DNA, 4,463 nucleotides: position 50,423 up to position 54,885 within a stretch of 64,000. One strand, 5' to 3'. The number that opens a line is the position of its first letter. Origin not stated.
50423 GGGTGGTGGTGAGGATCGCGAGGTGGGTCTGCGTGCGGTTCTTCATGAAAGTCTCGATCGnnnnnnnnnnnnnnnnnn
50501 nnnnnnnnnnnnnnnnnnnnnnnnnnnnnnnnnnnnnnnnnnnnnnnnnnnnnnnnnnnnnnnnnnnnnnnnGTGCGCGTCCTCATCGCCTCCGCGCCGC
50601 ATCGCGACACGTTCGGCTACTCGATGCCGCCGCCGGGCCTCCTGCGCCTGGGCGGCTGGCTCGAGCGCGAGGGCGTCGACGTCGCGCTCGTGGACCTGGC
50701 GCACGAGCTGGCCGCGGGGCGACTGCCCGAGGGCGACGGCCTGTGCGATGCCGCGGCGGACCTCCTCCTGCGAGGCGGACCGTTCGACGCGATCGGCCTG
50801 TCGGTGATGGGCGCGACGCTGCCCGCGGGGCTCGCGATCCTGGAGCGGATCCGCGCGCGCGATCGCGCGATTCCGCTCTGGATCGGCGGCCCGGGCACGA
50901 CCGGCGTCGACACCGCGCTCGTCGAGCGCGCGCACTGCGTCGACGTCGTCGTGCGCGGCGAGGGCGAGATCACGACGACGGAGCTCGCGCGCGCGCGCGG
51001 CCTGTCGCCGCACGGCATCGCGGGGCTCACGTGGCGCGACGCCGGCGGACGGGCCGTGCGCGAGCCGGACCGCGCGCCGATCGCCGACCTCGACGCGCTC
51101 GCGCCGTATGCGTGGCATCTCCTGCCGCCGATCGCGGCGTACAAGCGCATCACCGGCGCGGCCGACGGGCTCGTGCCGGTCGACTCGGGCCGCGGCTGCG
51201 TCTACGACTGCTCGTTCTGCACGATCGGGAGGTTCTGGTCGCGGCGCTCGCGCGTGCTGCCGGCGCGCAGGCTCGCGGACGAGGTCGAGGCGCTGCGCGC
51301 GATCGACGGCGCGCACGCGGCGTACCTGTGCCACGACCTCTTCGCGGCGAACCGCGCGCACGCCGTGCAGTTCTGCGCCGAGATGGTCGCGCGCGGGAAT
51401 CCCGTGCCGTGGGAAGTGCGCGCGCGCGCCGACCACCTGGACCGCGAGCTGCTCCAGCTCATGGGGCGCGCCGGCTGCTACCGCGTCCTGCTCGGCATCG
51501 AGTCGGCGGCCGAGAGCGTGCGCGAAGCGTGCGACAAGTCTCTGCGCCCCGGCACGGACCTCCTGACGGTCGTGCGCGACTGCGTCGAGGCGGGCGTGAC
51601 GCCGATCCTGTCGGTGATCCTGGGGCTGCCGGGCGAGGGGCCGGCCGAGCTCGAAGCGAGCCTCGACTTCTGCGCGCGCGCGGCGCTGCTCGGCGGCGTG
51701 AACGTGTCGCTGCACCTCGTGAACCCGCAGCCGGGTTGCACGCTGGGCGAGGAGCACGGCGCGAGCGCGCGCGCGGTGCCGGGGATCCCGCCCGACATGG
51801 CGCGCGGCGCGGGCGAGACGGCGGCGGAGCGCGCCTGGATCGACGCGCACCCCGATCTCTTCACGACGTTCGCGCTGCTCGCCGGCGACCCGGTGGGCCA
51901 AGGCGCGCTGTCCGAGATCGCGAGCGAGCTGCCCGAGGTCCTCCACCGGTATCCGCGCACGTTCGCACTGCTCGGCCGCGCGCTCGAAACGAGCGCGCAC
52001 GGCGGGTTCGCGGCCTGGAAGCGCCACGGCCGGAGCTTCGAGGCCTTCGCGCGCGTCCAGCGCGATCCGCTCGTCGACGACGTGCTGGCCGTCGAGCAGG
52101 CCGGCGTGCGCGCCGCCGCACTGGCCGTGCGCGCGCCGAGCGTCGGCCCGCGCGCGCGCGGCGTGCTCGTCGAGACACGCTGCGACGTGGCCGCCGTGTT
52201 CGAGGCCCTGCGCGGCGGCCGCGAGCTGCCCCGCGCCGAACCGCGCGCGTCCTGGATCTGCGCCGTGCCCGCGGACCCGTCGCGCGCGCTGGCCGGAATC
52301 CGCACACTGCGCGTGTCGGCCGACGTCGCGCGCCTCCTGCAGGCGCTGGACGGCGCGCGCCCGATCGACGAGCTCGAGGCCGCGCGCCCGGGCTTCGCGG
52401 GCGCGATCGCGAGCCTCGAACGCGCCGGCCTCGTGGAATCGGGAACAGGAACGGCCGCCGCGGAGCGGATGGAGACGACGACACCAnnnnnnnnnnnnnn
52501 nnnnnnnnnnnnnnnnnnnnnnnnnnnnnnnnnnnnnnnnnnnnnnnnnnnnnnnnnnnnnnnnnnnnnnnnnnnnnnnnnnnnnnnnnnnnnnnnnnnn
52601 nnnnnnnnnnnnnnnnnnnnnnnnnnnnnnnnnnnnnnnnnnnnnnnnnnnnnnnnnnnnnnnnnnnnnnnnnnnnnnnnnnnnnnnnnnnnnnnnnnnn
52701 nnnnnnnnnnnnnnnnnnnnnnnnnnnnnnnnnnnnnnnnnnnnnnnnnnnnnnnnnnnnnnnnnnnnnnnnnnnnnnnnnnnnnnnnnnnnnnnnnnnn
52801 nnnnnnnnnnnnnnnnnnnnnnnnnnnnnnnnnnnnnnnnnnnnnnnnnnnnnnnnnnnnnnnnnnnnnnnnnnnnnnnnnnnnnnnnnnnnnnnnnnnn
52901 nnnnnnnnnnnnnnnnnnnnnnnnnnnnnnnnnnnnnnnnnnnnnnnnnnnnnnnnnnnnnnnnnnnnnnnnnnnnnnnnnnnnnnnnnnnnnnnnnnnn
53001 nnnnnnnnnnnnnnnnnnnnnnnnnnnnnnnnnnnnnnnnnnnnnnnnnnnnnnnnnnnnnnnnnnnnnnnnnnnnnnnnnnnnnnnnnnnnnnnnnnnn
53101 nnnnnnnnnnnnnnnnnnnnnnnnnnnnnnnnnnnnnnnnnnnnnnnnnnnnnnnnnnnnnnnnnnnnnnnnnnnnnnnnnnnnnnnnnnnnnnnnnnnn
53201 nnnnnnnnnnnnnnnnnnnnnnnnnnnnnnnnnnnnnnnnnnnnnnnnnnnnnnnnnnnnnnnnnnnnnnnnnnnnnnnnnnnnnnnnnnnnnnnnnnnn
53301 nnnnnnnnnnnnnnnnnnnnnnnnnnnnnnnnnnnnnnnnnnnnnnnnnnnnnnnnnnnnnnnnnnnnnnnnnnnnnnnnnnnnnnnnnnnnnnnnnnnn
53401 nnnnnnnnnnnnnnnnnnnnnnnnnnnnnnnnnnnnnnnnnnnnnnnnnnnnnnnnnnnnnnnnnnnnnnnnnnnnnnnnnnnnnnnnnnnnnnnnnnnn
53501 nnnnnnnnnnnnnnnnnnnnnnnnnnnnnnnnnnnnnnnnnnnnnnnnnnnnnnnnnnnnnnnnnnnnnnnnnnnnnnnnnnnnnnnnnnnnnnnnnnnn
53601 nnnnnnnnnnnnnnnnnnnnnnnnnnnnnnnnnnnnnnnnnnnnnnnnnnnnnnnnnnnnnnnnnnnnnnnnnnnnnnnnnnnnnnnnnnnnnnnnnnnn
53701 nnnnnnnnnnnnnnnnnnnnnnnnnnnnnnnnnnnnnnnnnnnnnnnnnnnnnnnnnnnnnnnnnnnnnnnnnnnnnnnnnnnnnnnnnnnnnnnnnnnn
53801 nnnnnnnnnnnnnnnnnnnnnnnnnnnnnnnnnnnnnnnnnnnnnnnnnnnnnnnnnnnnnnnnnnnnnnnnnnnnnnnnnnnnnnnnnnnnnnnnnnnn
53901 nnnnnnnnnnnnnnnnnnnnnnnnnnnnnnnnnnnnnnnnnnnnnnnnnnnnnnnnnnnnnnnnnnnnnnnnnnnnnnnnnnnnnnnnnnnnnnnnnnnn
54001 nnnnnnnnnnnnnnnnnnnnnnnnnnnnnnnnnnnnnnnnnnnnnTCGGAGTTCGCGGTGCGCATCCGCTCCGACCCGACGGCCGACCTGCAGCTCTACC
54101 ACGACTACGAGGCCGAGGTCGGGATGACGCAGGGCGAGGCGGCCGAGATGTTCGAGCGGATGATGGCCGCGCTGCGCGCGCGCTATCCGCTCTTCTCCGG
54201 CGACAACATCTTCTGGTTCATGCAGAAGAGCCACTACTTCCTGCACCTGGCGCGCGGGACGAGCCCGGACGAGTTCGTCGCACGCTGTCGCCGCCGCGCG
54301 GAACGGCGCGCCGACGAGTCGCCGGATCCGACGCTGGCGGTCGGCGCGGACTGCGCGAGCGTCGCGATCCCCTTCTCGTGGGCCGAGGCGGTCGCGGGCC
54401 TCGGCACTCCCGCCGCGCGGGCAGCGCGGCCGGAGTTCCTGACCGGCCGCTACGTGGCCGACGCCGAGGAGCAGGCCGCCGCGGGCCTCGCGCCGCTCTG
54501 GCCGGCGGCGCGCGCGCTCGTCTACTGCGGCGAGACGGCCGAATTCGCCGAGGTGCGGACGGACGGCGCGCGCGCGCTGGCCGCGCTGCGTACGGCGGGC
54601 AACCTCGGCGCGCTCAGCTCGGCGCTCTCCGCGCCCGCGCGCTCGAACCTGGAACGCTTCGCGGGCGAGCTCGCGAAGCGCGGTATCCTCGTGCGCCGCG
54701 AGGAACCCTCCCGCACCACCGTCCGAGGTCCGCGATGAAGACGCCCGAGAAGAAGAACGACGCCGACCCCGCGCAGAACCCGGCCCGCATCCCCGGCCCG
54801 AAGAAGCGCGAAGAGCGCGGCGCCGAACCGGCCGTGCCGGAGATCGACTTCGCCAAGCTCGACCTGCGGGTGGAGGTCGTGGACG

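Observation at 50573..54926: Two B12-binding radical SAM enzymes with RRE-like tails, coupled to a 63-aa ORF: candidate unclassified RiPP-like operon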

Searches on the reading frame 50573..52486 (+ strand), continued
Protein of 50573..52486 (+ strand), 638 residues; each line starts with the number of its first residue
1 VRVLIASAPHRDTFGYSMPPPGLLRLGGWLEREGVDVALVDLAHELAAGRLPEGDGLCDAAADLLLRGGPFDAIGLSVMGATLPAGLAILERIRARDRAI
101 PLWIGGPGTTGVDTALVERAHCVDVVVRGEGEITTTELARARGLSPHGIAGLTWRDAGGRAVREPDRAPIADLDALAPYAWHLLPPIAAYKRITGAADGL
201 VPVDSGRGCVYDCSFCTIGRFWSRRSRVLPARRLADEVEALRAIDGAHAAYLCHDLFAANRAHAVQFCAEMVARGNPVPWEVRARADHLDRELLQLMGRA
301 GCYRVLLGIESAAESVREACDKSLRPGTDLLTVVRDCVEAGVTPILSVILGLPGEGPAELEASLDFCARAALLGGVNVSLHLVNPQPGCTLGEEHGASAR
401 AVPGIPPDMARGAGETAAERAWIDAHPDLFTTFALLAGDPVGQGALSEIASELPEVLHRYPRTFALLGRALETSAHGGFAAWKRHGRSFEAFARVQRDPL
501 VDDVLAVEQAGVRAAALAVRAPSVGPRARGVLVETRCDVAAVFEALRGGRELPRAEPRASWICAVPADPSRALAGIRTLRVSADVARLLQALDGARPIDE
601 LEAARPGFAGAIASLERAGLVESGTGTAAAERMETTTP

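Call 32: search_solved_structures(query=window:50573-52486:+, max_evalue=0.01)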
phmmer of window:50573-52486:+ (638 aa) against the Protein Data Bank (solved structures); distinct sequences matched with E-value up to 0.01: 4.
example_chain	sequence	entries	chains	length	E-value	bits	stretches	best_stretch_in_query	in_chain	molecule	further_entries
6fd2_B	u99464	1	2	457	2.3e-16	62.7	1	187-391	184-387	Putative apramycin biosynthetic oxidoreductase 4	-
9ccb_A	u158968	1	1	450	3.6e-14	55.5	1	67-395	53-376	Radical SAM core domain-containing protein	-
6wte_A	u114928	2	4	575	2.7e-10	42.7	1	100-412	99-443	B12-binding domain-containing protein | Tryptophan-C2-methyltransferase containing B12-binding domain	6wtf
7kdx_A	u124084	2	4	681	1.1e-06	30.7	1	91-258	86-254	Methyltransferase TokK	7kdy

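Call 68: search_protein_families(library=padloc, proteins=[window:50573-52486:+], max_evalue=0.01)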
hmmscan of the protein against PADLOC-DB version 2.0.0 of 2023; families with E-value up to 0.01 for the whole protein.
window:50573-52486:+ (638 aa): 1 family
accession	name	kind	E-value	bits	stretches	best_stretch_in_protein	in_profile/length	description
PDLC04689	PDC-M51A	-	1.3e-06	25.6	1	101-369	101-351/420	-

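Call 77: find_encoding_contigs(protein=P0022, flank=1000, max_places=2)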
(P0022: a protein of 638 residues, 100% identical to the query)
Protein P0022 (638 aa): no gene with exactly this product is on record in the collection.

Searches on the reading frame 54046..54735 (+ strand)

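Call 31: search_protein_families(library=pfam, proteins=[window:54046-54735:+], max_evalue=10)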
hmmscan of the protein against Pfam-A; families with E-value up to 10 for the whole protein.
window:54046-54735:+ (230 aa): 1 family
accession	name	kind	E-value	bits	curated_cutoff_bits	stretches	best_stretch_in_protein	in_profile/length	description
PF19303.5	Anticodon_3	-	0.046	14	23.5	1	143-197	36-88/152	Anticodon binding domain of methionyl tRNA ligase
